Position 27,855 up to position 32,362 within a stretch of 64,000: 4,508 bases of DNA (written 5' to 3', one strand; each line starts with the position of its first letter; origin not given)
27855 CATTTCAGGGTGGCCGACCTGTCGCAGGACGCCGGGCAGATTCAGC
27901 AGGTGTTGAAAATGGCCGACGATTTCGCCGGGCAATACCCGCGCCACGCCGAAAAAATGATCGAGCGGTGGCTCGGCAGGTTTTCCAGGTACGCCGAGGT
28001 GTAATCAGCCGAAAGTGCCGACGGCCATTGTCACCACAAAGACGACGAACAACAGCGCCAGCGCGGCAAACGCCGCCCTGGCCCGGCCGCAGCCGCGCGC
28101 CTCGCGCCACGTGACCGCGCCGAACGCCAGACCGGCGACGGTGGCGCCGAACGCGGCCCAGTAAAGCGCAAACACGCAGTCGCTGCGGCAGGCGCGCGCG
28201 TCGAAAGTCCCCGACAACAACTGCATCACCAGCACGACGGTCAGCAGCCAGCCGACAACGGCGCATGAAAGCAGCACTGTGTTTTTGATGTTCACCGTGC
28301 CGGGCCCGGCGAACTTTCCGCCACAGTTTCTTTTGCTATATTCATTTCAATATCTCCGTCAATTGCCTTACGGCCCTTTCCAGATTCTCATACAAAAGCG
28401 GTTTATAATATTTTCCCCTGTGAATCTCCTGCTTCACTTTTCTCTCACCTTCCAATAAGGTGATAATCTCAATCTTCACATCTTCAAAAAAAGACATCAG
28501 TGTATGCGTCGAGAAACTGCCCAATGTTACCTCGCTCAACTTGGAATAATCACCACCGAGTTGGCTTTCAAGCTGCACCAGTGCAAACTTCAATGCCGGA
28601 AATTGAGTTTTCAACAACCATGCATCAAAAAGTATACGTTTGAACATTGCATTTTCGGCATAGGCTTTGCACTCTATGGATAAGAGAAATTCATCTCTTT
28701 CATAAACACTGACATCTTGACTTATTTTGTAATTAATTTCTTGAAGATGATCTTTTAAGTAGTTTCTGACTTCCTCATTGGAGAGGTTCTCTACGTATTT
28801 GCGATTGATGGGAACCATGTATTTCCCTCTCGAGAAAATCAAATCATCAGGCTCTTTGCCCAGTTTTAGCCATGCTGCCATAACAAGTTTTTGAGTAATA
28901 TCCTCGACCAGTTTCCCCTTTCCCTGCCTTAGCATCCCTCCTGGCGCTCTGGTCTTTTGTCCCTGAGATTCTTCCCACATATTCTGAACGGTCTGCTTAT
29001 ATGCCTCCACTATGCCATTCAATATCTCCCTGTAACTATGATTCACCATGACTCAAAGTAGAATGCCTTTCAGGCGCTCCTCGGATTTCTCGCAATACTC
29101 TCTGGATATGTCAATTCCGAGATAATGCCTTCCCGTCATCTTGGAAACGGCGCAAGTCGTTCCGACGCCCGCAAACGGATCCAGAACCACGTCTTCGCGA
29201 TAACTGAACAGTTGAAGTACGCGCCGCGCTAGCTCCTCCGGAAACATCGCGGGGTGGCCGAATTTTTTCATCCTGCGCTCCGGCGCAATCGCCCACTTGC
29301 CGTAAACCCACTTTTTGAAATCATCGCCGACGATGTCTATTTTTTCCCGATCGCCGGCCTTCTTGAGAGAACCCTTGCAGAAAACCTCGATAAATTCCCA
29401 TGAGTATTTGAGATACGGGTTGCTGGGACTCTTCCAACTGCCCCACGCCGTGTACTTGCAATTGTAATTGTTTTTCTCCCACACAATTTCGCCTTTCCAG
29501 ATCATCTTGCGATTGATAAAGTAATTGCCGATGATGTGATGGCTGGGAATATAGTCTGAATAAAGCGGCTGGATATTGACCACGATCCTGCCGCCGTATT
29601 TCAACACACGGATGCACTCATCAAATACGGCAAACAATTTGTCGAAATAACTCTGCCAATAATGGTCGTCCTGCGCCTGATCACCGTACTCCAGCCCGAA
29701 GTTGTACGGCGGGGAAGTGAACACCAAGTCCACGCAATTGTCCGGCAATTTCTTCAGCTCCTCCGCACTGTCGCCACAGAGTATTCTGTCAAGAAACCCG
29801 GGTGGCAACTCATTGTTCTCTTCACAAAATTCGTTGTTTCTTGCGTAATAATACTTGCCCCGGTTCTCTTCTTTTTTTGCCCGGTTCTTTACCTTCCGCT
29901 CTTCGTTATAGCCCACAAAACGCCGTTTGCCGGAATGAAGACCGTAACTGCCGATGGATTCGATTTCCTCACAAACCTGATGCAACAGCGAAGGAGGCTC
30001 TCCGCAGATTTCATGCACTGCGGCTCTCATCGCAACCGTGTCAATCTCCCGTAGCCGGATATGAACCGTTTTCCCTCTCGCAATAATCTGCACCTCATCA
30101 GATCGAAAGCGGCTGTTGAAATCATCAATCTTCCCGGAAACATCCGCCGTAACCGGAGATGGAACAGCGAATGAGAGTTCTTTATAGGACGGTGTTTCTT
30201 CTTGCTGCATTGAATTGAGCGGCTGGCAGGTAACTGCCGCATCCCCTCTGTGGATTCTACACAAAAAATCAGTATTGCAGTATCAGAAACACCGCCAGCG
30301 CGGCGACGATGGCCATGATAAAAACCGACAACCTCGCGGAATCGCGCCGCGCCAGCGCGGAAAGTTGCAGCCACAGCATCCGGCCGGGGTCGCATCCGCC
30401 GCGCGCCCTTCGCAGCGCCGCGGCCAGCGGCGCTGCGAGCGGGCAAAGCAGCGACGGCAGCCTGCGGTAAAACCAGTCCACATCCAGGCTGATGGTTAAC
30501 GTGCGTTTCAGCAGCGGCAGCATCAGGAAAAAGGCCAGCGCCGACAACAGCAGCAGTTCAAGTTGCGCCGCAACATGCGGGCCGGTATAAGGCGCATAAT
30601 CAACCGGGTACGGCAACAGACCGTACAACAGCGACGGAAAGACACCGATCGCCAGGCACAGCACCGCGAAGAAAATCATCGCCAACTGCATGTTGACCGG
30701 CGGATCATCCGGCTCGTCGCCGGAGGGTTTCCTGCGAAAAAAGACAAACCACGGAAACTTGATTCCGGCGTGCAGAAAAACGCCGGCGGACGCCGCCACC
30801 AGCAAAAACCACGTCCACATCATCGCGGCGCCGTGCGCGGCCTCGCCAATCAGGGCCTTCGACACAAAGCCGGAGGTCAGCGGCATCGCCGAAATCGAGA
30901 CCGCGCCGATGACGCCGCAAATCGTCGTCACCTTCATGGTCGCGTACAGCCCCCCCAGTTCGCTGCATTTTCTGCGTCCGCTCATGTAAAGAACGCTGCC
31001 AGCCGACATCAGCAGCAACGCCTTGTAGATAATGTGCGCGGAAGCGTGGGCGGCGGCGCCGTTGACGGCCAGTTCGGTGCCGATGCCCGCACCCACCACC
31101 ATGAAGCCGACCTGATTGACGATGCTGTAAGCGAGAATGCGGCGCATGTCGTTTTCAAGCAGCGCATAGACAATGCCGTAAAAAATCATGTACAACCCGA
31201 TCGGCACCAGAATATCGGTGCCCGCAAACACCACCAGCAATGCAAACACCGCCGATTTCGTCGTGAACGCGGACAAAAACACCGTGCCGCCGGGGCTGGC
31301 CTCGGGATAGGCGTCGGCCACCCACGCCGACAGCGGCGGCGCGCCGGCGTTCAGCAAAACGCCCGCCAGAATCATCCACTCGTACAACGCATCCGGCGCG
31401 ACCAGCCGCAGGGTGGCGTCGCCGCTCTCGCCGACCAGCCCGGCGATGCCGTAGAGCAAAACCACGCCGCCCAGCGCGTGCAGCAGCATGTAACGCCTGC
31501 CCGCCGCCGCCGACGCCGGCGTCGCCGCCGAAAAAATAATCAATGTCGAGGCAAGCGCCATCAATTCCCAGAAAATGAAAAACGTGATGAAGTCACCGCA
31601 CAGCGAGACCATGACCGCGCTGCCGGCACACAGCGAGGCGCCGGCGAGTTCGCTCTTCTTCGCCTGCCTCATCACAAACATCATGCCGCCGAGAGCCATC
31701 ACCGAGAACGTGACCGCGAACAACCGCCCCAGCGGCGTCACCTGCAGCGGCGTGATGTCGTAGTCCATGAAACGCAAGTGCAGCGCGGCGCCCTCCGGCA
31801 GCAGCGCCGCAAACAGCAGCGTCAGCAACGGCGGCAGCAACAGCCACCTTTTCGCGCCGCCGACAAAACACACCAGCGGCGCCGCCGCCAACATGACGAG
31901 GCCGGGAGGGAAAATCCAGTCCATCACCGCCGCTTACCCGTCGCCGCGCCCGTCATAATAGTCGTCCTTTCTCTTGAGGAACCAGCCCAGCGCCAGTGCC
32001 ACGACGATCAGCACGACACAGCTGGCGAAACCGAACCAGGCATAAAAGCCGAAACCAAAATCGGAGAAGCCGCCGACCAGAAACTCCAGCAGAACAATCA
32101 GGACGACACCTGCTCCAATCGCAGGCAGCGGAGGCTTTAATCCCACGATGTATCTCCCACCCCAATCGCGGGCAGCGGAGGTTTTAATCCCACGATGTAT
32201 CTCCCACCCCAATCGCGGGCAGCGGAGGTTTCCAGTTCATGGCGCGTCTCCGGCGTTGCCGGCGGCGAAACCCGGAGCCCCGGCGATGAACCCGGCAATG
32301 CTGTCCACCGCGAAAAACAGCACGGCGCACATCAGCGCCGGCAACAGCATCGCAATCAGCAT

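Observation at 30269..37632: Mbh-ordered Mrp-like module (E-F-G-B'-B-C-D-D-D) fused translationally to hemY, with three D-type subunits and no redox module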

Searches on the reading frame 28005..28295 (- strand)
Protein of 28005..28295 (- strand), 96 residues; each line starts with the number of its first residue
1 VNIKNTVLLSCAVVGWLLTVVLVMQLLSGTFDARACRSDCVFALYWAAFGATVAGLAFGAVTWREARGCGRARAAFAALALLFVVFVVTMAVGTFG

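Call 6: search_protein_families(library=pfam, proteins=[window:28005-28295:-], max_evalue=0.1)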
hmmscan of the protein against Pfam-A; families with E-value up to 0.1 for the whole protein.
window:28005-28295:- (96 aa): 2 families
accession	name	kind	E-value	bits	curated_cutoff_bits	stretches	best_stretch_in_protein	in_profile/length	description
PF09990.14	DUF2231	-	0.017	15.7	26.4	1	12-96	42-126/139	Predicted membrane protein (DUF2231)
PF21887.2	RhiE_B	-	0.081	13.3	27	1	19-58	48-86/120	RhiE branching domain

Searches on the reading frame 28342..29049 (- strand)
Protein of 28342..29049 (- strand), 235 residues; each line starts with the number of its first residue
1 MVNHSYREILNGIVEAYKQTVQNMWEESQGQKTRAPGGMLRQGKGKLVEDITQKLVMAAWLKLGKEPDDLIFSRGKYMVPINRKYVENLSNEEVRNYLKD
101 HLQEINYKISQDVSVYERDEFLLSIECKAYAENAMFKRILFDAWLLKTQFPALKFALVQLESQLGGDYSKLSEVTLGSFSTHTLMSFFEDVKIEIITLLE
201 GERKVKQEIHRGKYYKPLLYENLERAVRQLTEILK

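Call 6: search_protein_families(library=pfam, proteins=[window:28342-29049:-], max_evalue=0.1)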
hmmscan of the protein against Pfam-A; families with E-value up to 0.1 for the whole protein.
window:28342-29049:- (235 aa): 2 families
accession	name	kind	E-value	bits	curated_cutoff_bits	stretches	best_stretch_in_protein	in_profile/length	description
PF01536.21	SAM_decarbox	-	0.055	13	22.2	1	54-106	89-141/343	Adenosylmethionine decarboxylase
PF05010.19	TACC_C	-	0.074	13.2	29.9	0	9-35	40-66/201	Transforming acidic coiled-coil-containing protein (TACC), C-terminal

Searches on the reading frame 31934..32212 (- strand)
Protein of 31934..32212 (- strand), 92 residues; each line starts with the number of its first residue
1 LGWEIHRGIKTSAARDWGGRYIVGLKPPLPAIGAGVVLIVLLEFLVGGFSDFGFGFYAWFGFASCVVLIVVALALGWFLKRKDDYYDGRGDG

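Call 6: search_protein_families(library=pfam, proteins=[window:31934-32212:-], max_evalue=0.1)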
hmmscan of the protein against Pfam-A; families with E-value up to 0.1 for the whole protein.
window:31934-32212:- (92 aa): 0 families
